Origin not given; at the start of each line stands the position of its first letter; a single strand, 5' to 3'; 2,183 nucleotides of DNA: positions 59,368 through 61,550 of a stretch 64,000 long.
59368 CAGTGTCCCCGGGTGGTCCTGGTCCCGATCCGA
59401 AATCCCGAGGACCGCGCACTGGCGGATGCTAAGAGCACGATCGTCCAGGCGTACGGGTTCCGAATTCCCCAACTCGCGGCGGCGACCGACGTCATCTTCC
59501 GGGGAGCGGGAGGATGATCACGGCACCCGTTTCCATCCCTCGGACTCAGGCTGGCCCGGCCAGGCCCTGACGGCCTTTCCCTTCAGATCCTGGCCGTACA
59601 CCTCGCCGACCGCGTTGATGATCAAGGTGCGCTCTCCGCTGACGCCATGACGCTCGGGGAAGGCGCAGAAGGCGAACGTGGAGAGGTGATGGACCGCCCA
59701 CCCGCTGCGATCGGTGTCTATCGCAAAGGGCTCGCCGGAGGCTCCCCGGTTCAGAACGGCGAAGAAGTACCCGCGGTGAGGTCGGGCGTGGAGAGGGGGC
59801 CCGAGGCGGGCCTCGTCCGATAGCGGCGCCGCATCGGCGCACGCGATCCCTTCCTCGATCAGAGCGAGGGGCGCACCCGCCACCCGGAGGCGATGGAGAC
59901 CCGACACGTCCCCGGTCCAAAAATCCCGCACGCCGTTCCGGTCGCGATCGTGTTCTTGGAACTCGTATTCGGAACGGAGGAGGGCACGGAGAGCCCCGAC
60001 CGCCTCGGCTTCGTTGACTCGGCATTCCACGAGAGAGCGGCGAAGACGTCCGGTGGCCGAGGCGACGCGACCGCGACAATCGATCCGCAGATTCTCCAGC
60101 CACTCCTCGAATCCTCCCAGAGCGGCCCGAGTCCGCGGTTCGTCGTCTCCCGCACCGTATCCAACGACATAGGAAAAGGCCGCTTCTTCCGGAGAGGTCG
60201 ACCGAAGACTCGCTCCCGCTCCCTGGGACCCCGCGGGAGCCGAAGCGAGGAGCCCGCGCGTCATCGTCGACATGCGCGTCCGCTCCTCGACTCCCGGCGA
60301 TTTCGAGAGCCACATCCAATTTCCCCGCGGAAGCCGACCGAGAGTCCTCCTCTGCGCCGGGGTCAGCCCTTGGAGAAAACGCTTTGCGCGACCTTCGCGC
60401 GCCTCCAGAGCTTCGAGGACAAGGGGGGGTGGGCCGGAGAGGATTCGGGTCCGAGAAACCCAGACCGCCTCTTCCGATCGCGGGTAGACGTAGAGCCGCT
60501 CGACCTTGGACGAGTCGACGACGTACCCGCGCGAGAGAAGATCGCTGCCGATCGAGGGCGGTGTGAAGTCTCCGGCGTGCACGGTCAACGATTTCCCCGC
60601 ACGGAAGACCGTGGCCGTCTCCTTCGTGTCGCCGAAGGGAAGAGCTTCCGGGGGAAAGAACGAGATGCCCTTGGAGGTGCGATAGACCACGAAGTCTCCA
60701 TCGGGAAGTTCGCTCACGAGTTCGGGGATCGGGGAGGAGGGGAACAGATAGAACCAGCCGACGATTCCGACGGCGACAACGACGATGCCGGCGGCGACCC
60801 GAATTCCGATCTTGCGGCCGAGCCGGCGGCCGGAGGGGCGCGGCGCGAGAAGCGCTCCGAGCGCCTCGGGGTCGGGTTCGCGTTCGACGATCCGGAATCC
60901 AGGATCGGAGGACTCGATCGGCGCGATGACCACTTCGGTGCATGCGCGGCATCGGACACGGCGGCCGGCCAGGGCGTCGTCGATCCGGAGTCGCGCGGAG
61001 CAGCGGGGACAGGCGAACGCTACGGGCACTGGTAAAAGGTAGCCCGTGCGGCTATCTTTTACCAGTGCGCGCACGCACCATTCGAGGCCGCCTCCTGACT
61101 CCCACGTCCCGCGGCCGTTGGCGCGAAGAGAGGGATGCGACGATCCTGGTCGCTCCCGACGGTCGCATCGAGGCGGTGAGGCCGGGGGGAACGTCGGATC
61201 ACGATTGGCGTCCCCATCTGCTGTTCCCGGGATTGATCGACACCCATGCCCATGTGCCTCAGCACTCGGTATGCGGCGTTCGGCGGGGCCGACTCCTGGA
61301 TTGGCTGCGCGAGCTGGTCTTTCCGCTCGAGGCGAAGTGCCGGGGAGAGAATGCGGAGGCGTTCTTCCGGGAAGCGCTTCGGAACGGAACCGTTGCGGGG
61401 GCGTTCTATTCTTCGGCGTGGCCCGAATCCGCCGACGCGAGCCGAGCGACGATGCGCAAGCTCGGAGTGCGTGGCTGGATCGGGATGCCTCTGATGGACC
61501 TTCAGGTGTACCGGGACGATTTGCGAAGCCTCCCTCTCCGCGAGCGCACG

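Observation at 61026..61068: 43-bp palindrome spanning the divergent start-codon region of the zinc-ribbon membrane protein gene and the guanine-deaminase-like gene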

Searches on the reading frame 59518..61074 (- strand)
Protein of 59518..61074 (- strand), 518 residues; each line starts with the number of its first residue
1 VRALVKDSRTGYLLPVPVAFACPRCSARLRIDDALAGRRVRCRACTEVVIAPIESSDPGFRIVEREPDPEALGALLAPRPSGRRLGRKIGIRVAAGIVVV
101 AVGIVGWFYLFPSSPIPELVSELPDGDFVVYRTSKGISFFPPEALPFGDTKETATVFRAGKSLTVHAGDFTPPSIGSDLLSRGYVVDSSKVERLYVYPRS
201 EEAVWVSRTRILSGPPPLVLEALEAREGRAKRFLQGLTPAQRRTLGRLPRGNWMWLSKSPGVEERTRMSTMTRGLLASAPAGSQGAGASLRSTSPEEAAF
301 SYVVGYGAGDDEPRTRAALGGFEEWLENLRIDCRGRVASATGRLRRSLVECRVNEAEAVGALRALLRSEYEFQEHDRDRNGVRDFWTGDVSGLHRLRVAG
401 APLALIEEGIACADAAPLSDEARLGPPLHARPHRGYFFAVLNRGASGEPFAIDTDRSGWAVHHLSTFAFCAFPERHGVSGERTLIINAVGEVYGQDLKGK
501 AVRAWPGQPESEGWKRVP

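Call 8: search_protein_families(library=pfam, proteins=[window:59518-61074:-], max_evalue=0.01)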
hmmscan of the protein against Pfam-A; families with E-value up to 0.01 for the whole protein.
window:59518-61074:- (518 aa): 2 families
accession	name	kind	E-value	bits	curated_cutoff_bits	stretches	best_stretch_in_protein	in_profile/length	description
PF11453.13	DUF2950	-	1.9e-06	27.7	20.2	1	354-499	112-253/274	Protein of unknown function (DUF2950)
PF13717.11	Zn_ribbon_4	-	0.00061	20.1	30.3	1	21-48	4-34/36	zinc-ribbon domain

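Call 9: search_protein_families(library=ncbifam, proteins=[window:59518-61074:-], max_evalue=0.01)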
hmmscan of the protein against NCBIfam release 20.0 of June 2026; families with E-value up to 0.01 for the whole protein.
window:59518-61074:- (518 aa): 1 family
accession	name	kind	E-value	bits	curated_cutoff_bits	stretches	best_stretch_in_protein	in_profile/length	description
TIGR02098.1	MJ0042_CXXC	domain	0.00011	21.9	20.9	1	19-48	2-34/38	MJ0042-type zinc finger domain-containing protein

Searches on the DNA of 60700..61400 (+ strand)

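Call 10: search_rna_families(source=window, start=60700, end=61400, threshold=evalue, max_evalue=10)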
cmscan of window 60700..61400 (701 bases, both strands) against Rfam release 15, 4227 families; matches with E-value up to 10: 7.
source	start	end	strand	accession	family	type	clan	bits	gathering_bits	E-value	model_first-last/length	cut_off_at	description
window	61024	61070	+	RF04294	mir-3578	Gene; miRNA;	CL00149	20.8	78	0.4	1-82/82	no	mir-3578 microRNA precursor family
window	61025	61070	+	RF04198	MIR8670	Gene; miRNA;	-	19.5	150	0.55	1-142/142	no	MIR8670 microRNA precursor family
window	61024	61070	+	RF04159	MIR1437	Gene; miRNA;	-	19.5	168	0.96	1-192/192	no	MIR1437 microRNA precursor family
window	61024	61069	-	RF04198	MIR8670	Gene; miRNA;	-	17.2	150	2.1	1-142/142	no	MIR8670 microRNA precursor family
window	61025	61069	+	RF00753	mir-503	Gene; miRNA;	-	16.6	54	1.5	1-71/71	no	mir-503 microRNA precursor family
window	61230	61258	+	RF00292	snoTBR5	Gene; snRNA; snoRNA; CD-box;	-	16.2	44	0.55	1-94/94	no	Small nucleolar RNA TBR5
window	60996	61104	-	RF04119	MIR1858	Gene; miRNA;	-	15.6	137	9.2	1-197/197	no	MIR1858 microRNA precursor family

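Call 64: search_dna_similar(query=window:61000-61095:+, collection=phages, mode=distant, max_rows=5, max_evalue=0.01)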
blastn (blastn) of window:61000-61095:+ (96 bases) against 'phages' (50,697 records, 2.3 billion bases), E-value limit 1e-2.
No match.

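Call 65: search_dna_similar(query=window:61000-61095:+, collection=plasmids, mode=distant, max_rows=5, max_evalue=0.01)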
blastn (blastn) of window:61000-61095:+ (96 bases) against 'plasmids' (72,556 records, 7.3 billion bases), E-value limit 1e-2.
No match.
